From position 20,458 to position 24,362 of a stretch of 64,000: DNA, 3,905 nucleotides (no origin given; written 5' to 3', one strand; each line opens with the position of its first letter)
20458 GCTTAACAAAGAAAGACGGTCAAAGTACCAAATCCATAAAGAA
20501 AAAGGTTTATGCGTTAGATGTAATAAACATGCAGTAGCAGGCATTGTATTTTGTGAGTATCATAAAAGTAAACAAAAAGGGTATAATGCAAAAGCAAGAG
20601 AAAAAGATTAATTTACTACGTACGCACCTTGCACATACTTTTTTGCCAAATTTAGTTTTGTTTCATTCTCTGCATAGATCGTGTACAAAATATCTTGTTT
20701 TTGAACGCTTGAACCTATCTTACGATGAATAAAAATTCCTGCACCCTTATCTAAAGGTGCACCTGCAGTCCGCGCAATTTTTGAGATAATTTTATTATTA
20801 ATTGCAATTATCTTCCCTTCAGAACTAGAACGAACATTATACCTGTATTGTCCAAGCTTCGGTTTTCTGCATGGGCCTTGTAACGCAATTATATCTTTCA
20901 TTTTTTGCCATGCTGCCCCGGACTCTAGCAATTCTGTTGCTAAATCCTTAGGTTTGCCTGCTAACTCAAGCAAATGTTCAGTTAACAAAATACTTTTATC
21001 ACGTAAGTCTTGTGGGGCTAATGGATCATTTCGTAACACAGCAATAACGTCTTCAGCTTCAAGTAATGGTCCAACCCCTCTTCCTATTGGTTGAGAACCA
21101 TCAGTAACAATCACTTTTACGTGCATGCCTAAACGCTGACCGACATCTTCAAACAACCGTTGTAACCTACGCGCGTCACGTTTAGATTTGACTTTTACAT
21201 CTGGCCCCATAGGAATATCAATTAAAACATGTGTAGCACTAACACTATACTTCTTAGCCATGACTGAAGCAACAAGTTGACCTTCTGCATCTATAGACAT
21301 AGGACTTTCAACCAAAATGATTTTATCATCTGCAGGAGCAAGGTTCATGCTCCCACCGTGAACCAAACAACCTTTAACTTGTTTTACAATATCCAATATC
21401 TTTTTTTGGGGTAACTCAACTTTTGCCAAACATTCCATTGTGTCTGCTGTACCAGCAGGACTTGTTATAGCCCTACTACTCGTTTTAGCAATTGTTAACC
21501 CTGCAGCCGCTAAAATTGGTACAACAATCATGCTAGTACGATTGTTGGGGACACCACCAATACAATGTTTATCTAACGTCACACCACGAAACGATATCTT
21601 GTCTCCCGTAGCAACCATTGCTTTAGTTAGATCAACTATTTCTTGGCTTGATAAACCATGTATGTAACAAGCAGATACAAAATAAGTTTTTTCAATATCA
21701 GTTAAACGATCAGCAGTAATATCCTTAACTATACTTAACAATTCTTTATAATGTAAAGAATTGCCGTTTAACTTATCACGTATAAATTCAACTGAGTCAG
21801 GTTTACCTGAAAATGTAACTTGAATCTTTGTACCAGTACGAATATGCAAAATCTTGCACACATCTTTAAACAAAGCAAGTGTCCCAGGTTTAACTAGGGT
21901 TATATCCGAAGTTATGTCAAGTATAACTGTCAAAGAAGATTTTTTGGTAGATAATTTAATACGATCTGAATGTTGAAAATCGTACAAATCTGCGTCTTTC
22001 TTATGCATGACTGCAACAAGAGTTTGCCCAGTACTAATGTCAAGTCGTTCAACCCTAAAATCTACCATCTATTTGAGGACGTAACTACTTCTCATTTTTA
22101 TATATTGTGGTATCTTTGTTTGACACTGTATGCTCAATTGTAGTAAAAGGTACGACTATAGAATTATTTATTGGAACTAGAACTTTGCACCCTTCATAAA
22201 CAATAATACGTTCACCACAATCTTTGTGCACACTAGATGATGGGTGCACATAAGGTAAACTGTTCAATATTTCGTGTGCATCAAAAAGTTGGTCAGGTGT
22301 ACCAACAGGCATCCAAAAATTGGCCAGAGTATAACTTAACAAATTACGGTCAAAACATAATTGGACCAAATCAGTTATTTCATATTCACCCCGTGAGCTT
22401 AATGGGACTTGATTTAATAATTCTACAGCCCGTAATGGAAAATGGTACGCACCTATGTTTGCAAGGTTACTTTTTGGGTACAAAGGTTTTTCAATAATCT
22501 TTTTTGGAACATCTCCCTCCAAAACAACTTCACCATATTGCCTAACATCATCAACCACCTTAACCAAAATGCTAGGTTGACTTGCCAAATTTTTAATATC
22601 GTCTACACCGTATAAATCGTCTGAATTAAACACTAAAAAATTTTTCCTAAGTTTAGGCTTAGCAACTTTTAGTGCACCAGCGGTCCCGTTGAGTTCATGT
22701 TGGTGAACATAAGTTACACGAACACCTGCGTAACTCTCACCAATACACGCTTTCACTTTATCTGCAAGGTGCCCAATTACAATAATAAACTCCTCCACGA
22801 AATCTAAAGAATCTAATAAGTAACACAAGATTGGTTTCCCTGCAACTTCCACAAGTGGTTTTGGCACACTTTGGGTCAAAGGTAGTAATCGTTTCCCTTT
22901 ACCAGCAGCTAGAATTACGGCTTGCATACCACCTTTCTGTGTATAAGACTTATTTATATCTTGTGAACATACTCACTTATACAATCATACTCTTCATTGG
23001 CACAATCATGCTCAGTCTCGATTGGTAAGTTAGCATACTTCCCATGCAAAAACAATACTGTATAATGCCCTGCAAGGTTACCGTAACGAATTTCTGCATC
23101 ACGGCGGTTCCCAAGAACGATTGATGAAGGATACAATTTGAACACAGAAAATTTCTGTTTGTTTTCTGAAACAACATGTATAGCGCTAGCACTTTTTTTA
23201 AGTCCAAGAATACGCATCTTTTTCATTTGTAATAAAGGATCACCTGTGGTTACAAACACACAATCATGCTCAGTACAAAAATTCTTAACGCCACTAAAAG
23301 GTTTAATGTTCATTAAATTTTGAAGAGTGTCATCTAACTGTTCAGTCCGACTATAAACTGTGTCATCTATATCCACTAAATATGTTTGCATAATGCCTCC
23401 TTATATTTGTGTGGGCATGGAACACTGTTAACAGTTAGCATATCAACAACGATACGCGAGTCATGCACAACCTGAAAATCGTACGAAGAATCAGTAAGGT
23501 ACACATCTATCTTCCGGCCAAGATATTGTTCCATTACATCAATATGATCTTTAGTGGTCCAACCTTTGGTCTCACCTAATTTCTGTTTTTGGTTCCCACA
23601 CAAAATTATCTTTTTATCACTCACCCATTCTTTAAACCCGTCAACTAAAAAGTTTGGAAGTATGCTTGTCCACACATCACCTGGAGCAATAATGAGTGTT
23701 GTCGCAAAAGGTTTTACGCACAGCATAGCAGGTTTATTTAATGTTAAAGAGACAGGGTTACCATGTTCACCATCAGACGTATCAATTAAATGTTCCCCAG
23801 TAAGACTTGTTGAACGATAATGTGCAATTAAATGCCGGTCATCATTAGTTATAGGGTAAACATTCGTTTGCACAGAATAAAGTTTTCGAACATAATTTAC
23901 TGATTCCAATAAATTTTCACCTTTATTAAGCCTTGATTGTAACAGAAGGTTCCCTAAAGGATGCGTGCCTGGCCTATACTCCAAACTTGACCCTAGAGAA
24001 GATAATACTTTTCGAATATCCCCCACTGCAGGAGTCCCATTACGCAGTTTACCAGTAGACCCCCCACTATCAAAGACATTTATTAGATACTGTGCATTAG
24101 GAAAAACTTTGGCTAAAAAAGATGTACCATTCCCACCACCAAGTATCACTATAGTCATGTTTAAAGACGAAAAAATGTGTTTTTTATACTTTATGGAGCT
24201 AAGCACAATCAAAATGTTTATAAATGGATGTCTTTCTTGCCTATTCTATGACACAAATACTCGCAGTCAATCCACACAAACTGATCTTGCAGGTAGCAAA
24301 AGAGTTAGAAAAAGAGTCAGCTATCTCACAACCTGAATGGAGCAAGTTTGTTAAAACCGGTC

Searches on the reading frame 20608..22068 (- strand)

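Call 36: search_protein_families(library=pfam, proteins=[window:20608-22068:-], max_evalue=0.001)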
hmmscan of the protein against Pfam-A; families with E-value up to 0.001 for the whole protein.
window:20608-22068:- (486 aa): 3 families
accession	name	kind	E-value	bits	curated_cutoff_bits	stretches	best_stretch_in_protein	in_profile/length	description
PF07831.19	PYNP_C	-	1.6e-11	44.1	27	1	422-484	4-73/75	Pyrimidine nucleoside phosphorylase C-terminal domain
PF02885.22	Glycos_trans_3N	-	8.9e-11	41.8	26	1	94-155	2-63/63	Glycosyl transferase family, helical bundle domain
PF00591.27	Glycos_transf_3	-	3.9e-09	37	27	1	163-236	3-79/253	Glycosyl transferase family, a/b domain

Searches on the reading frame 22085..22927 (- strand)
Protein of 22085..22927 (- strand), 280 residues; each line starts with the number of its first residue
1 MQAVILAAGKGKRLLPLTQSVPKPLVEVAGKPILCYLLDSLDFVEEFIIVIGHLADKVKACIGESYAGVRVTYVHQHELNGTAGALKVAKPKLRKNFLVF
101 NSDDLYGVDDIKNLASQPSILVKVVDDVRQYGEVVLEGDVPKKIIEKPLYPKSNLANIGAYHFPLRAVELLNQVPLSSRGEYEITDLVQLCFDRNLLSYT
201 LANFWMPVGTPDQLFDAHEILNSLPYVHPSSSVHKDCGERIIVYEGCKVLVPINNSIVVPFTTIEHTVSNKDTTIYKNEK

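Call 59: search_protein_families(library=pfam, proteins=[window:22085-22927:-], max_evalue=0.001)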
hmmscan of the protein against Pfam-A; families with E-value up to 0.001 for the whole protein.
window:22085-22927:- (280 aa): 2 families
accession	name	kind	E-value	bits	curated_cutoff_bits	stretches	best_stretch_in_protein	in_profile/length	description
PF00483.29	NTP_transferase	-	4.7e-32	111.9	21.2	1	3-221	2-242/245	Nucleotidyl transferase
PF12804.13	NTP_transf_3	-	2.6e-09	37.9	27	1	3-103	1-95/160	MobA-like NTP transferase domain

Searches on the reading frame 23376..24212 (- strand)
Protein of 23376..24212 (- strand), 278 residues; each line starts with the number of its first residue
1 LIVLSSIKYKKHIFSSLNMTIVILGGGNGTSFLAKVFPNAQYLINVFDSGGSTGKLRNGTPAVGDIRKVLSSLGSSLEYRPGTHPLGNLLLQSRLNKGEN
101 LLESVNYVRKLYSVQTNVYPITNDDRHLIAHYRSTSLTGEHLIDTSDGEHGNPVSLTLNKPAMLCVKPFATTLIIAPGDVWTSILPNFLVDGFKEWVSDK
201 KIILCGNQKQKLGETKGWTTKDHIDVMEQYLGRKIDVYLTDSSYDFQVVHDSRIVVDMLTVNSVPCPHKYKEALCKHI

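Call 59: search_protein_families(library=pfam, proteins=[window:23376-24212:-], max_evalue=0.001)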
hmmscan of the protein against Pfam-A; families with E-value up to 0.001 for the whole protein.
window:23376-24212:- (278 aa): 1 family
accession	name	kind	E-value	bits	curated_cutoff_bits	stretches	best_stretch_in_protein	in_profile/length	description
PF01933.23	CofD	-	1.8e-31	109.8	30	1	21-243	1-252/290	2-phospho-L-lactate transferase CofD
